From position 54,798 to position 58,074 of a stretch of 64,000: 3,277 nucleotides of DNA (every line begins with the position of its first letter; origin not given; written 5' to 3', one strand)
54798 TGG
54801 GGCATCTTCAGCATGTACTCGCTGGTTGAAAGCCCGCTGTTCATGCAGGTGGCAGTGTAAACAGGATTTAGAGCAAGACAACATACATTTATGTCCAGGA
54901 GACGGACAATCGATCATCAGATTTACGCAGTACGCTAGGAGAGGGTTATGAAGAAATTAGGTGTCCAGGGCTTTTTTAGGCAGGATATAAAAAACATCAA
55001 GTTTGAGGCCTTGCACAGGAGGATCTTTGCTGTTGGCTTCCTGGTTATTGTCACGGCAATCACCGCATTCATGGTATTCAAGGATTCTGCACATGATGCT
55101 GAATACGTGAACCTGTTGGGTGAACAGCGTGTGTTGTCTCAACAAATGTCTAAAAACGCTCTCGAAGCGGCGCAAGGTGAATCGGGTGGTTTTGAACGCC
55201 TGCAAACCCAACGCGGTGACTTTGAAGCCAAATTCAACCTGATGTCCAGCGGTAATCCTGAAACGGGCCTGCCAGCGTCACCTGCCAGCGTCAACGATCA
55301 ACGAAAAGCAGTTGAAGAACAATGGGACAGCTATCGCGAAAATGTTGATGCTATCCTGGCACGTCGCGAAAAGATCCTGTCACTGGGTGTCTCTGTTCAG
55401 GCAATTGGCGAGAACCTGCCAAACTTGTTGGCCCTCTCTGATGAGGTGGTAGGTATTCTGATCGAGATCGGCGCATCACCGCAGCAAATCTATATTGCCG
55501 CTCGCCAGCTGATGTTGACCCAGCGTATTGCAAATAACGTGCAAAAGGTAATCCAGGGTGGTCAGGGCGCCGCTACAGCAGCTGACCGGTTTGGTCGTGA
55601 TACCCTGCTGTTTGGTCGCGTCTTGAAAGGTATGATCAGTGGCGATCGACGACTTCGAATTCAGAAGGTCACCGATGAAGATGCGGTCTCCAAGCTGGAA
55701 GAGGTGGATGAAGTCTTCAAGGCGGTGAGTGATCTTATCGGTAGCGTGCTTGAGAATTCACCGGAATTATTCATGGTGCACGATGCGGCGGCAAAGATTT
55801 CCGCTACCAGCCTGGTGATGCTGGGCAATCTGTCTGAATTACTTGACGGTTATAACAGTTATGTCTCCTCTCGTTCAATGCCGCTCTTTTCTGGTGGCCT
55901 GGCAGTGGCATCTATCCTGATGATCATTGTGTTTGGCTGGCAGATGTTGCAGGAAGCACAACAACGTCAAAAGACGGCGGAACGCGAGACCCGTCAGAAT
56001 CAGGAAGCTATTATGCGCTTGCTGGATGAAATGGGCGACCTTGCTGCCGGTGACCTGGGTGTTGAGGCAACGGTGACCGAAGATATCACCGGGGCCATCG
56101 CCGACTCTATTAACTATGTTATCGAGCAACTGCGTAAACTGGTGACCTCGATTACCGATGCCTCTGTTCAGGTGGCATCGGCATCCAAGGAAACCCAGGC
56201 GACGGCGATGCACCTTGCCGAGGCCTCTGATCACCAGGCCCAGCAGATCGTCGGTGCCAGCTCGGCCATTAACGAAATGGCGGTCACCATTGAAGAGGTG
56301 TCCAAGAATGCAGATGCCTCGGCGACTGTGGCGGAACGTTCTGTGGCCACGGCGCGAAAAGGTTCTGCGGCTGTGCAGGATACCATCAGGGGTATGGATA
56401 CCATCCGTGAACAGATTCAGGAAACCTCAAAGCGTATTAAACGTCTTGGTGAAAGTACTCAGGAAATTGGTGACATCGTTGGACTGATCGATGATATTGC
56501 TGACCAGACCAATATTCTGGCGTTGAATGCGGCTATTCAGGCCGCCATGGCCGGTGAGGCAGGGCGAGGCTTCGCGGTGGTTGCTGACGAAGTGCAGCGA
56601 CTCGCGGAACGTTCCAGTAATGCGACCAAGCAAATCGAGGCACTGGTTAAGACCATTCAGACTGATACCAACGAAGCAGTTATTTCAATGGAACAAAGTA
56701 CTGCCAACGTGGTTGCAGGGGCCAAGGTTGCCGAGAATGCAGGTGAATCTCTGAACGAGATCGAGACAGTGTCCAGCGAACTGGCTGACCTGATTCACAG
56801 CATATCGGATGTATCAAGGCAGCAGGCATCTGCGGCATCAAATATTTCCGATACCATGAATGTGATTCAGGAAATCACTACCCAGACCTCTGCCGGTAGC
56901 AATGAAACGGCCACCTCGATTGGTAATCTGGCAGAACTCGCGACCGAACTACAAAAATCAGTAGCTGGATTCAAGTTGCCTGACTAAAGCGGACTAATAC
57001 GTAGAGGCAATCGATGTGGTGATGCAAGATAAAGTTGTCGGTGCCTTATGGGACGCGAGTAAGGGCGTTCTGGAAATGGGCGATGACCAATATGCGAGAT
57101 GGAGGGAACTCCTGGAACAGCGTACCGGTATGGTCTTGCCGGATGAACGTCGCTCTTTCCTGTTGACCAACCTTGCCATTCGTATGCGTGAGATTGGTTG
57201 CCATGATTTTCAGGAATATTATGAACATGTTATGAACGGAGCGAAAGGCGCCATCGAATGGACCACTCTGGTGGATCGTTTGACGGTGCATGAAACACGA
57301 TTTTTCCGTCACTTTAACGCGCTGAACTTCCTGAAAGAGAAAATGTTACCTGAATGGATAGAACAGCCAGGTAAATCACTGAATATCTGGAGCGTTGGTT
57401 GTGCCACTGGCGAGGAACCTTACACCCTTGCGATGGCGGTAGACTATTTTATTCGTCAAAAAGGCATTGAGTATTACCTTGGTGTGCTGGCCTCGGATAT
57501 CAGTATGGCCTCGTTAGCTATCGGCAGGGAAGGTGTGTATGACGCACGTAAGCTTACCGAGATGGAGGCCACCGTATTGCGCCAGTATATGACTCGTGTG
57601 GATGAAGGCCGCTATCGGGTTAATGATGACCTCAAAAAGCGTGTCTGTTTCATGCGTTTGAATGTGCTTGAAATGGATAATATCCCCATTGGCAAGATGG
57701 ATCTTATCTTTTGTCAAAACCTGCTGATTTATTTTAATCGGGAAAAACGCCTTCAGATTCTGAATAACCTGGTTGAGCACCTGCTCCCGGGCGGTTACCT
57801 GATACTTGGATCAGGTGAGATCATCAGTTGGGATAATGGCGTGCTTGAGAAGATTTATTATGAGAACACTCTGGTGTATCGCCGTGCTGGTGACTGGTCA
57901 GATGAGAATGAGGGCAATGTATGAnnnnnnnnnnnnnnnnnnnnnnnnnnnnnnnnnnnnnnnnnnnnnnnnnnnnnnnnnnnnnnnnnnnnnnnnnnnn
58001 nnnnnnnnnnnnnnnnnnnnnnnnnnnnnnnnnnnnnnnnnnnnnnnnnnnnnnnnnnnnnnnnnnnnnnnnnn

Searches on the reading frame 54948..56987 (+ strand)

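Call 50: search_protein_families(library=pfam, proteins=[window:54948-56987:+], max_evalue=0.0001)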
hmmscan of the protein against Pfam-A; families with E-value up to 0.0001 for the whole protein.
window:54948-56987:+ (679 aa): 2 families
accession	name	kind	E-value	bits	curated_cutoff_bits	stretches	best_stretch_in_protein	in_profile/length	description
PF00015.26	MCPsignal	-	2.6e-42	145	34.6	1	461-644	3-172/172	Methyl-accepting chemotaxis protein (MCP) signalling domain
PF13675.11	PilJ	-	1.1e-21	77.5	26.6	1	44-140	3-102/114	Type IV pili methyl-accepting chemotaxis transducer N-term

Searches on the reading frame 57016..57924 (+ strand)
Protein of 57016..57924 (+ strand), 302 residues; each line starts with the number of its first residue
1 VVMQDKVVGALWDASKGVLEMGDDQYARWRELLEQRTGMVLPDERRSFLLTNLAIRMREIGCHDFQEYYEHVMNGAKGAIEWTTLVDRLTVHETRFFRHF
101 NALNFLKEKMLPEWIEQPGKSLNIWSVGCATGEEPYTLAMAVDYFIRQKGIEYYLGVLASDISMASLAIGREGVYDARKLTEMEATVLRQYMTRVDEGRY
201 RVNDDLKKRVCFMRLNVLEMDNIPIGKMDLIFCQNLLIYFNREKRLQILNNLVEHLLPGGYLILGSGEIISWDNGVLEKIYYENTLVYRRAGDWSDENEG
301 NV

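Call 50: search_protein_families(library=pfam, proteins=[window:57016-57924:+], max_evalue=0.0001)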
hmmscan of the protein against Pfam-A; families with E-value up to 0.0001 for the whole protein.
window:57016-57924:+ (302 aa): 3 families
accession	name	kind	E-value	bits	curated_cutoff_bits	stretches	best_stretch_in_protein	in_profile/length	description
PF01739.24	CheR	-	1.4e-52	178.5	27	1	93-279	2-188/195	CheR methyltransferase, SAM binding domain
PF03705.20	CheR_N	-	1.7e-11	44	27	1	25-73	2-50/53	CheR methyltransferase, all-alpha domain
PF08242.18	Methyltransf_12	-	8.9e-05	23.6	30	0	198-262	36-98/98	Methyltransferase domain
